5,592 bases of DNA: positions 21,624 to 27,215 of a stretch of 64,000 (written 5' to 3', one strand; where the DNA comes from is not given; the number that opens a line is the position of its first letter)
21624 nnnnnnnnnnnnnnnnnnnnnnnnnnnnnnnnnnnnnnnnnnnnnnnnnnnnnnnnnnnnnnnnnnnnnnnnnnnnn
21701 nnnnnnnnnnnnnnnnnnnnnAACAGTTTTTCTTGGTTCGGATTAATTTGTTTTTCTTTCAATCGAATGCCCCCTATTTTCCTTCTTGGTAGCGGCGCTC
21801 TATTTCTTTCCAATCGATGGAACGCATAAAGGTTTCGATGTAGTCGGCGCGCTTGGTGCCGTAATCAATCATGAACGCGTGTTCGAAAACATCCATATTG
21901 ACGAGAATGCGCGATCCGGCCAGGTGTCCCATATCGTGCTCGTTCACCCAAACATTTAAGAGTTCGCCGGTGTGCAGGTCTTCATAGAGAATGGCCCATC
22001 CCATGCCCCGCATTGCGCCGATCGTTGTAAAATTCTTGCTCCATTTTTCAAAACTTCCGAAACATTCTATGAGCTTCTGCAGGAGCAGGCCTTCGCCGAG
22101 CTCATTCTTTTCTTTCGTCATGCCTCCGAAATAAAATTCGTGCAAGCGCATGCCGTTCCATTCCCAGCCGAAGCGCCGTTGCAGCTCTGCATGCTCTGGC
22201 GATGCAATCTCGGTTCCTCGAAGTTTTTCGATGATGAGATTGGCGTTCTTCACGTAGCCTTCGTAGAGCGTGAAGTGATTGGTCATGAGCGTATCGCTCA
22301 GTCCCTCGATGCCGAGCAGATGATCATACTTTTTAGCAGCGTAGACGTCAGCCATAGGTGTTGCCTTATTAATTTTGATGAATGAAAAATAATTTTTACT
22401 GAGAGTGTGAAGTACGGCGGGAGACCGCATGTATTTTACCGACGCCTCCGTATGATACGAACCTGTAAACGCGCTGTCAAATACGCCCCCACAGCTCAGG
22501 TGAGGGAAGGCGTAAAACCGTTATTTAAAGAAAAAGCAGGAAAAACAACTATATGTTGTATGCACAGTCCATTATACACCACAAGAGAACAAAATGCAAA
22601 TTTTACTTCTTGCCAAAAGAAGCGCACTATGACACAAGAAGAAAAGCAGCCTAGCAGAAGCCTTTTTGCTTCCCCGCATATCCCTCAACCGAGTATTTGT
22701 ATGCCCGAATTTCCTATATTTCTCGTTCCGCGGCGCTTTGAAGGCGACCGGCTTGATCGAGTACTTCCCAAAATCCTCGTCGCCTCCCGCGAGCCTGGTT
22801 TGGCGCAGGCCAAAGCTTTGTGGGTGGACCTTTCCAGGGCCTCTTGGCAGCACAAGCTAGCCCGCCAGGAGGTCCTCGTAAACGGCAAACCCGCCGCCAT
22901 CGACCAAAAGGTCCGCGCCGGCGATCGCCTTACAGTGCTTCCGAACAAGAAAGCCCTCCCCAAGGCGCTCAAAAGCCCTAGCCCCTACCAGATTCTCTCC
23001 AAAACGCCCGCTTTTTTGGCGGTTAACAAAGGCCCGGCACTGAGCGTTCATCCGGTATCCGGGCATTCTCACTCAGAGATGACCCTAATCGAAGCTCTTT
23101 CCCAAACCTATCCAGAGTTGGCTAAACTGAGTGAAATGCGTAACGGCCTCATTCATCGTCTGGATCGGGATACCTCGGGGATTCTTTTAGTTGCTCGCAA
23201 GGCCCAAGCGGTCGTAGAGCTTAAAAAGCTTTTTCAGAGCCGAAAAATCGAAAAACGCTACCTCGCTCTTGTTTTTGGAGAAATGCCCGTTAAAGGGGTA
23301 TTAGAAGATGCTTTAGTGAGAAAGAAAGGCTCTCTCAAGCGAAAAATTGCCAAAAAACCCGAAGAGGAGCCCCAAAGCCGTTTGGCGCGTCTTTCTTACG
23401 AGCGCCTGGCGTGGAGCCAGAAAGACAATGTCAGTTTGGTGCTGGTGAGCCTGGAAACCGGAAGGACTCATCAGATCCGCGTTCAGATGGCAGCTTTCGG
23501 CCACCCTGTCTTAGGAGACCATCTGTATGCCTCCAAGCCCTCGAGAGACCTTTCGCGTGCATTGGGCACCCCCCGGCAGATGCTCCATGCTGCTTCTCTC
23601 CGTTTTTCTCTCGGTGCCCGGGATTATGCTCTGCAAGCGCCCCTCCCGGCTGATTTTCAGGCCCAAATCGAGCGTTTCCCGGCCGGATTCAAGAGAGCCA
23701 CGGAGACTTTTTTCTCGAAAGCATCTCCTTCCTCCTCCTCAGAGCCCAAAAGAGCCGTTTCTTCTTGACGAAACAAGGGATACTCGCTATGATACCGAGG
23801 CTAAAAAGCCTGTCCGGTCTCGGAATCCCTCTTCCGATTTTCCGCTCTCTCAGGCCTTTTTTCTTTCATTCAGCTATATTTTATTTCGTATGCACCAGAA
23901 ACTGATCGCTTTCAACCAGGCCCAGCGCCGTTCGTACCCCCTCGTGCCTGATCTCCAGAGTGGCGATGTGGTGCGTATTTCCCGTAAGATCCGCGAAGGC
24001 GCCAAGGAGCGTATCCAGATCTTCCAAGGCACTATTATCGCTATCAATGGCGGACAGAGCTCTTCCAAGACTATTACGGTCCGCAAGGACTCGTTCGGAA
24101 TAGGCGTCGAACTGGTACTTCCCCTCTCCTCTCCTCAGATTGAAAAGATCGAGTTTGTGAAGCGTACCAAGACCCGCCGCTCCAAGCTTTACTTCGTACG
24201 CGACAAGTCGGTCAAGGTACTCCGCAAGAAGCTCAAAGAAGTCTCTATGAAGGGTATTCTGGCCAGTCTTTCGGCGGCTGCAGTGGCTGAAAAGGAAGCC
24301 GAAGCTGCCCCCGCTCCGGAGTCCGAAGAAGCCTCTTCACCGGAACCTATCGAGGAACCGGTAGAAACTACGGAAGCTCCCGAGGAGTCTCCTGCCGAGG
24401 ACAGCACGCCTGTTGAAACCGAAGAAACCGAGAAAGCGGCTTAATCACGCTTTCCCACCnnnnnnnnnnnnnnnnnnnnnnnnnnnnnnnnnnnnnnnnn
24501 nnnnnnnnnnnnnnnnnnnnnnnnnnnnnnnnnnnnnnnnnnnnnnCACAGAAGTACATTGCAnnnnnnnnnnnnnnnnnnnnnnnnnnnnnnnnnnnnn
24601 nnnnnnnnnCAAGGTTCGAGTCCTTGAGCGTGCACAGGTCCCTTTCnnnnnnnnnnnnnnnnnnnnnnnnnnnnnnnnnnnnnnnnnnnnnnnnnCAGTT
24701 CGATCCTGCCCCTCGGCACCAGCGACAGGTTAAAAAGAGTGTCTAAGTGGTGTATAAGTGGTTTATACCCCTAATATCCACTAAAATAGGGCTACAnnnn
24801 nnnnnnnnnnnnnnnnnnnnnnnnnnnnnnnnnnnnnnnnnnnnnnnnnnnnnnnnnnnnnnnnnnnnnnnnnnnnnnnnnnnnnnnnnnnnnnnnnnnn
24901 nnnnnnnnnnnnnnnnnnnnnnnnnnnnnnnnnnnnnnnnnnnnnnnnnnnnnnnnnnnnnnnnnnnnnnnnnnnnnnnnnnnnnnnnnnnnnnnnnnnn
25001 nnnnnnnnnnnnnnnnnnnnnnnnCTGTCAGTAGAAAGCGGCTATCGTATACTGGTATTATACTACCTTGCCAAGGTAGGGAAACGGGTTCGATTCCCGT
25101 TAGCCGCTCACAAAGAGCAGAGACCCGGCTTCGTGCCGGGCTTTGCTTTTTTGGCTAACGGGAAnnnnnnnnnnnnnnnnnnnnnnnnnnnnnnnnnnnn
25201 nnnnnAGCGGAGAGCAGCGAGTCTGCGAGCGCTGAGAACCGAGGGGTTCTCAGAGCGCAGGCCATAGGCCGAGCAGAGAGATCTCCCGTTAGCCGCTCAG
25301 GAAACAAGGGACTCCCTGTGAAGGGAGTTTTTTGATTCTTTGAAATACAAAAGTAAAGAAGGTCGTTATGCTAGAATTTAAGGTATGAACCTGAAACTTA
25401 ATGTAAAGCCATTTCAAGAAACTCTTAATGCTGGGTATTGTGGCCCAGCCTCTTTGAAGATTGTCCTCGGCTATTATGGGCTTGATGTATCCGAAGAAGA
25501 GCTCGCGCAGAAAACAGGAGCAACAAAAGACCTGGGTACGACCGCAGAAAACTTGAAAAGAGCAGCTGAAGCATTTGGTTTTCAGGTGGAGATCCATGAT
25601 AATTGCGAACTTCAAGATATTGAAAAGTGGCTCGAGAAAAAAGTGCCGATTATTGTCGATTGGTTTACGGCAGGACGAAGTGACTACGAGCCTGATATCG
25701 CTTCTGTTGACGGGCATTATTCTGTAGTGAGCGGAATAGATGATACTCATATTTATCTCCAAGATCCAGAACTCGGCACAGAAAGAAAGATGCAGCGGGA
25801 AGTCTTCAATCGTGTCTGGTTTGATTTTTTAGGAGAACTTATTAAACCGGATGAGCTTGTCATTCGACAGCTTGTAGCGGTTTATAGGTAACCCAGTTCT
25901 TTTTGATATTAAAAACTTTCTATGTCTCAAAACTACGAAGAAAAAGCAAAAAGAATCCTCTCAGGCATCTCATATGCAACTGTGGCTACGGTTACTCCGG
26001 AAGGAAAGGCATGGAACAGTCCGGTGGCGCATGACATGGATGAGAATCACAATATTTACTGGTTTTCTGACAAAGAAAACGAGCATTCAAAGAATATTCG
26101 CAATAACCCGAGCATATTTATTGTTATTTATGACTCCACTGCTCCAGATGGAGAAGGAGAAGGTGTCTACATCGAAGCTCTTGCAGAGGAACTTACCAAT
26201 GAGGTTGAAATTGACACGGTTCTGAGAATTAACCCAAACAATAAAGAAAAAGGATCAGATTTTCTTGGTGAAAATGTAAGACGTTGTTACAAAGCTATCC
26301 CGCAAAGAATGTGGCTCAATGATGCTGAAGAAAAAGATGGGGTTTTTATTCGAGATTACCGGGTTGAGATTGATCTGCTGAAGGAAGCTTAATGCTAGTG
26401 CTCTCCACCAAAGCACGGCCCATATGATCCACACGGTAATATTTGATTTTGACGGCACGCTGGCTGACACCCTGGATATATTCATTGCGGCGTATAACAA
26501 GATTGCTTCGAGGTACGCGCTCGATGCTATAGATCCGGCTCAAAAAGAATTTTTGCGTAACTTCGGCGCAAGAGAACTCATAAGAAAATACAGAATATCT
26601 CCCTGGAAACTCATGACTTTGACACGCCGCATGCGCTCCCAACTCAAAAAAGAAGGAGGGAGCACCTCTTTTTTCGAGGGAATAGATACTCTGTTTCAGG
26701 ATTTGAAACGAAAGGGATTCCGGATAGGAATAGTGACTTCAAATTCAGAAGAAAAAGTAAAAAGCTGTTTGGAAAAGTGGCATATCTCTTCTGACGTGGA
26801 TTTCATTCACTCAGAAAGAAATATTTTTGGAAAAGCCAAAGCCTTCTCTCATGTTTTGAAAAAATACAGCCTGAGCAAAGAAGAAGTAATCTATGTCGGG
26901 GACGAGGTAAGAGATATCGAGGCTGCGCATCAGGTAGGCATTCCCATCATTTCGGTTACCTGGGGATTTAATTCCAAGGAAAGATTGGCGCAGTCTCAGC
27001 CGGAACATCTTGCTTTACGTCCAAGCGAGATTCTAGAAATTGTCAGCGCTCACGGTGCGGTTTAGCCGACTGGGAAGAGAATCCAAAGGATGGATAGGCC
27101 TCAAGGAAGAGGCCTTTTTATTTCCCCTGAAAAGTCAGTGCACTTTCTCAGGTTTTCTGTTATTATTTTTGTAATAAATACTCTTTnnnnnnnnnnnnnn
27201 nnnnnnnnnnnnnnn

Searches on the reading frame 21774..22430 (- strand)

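Call 55: search_protein_families(library=pfam, proteins=[window:21774-22430:-])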
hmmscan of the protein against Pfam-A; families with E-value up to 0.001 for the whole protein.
window:21774-22430:- (218 aa): 1 family
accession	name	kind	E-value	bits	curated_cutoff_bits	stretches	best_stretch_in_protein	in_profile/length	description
PF02777.23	Sod_Fe_C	-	3.1e-23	82.2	20.9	1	115-213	4-102/102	Iron/manganese superoxide dismutases, C-terminal domain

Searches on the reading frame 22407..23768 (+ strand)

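Call 54: search_protein_families(library=pfam, proteins=[window:22407-23768:+])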
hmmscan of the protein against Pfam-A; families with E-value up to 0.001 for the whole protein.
window:22407-23768:+ (453 aa): 1 family
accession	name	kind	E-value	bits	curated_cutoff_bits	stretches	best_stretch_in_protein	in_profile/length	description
PF00849.27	PseudoU_synth_2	-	2e-28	100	26.8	1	204-363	3-152/152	RNA pseudouridylate synthase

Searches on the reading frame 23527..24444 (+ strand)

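Call 54: search_protein_families(library=pfam, proteins=[window:23527-24444:+])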
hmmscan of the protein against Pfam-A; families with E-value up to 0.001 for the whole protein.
window:23527-24444:+ (305 aa): 1 family
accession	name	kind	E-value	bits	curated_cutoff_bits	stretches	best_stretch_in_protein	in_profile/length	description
PF01245.26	Ribosomal_L19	-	1e-30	106.4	22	1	133-234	10-108/111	Ribosomal protein L19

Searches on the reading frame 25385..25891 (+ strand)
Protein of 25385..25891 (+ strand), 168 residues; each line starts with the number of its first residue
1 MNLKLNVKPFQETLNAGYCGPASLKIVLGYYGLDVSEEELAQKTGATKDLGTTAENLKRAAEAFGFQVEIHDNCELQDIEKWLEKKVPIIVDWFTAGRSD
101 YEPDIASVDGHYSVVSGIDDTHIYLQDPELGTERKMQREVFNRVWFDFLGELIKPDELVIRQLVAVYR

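Call 55: search_protein_families(library=pfam, proteins=[window:25385-25891:+])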
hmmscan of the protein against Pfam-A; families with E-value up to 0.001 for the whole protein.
window:25385-25891:+ (168 aa): 3 families
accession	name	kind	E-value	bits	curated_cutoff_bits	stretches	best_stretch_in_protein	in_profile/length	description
PF03412.21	Peptidase_C39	-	7.3e-18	65.1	22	1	19-145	13-121/133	Peptidase C39 family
PF13529.12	Peptidase_C39_2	-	9.6e-14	52.6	24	1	9-128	5-142/143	Peptidase_C39 like family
PF12385.14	Peptidase_C70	-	9.5e-09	35.7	19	1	13-142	14-137/141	Papain-like cysteine protease AvrRpt2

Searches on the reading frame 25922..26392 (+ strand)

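Call 55: search_protein_families(library=pfam, proteins=[window:25922-26392:+])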
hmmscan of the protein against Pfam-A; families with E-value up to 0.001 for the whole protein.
window:25922-26392:+ (156 aa): 1 family
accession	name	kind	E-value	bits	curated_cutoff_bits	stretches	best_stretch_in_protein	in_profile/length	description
PF01243.27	PNPOx_N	-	3.6e-10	40.7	28.1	1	6-98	2-83/120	Pyridoxamine 5'-phosphate oxidase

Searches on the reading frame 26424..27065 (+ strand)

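Call 55: search_protein_families(library=pfam, proteins=[window:26424-27065:+])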
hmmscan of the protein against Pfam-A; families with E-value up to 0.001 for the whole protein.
window:26424-27065:+ (213 aa): 7 families
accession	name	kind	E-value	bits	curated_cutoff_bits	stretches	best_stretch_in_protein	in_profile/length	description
PF13419.12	HAD_2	-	5.6e-40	137.8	23.8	1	5-178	1-178/178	Haloacid dehalogenase-like hydrolase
PF00702.32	Hydrolase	-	4.6e-19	70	26.4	1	2-172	1-191/191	haloacid dehalogenase-like hydrolase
PF12710.13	HAD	-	1.1e-09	39.5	27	1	5-168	1-188/189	haloacid dehalogenase-like hydrolase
PF13242.12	Hydrolase_like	-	1.6e-08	34.7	22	1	138-196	5-68/75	HAD-hyrolase-like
PF08282.18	Hydrolase_3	-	3.5e-06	27.4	20.9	0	137-173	188-224/255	haloacid dehalogenase-like hydrolase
PF13344.12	Hydrolase_6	-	1.6e-05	25.3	27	1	83-172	15-99/101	Haloacid dehalogenase-like hydrolase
PF12689.13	Acid_PPase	-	0.00034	20.9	27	0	76-185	39-157/169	Acid Phosphatase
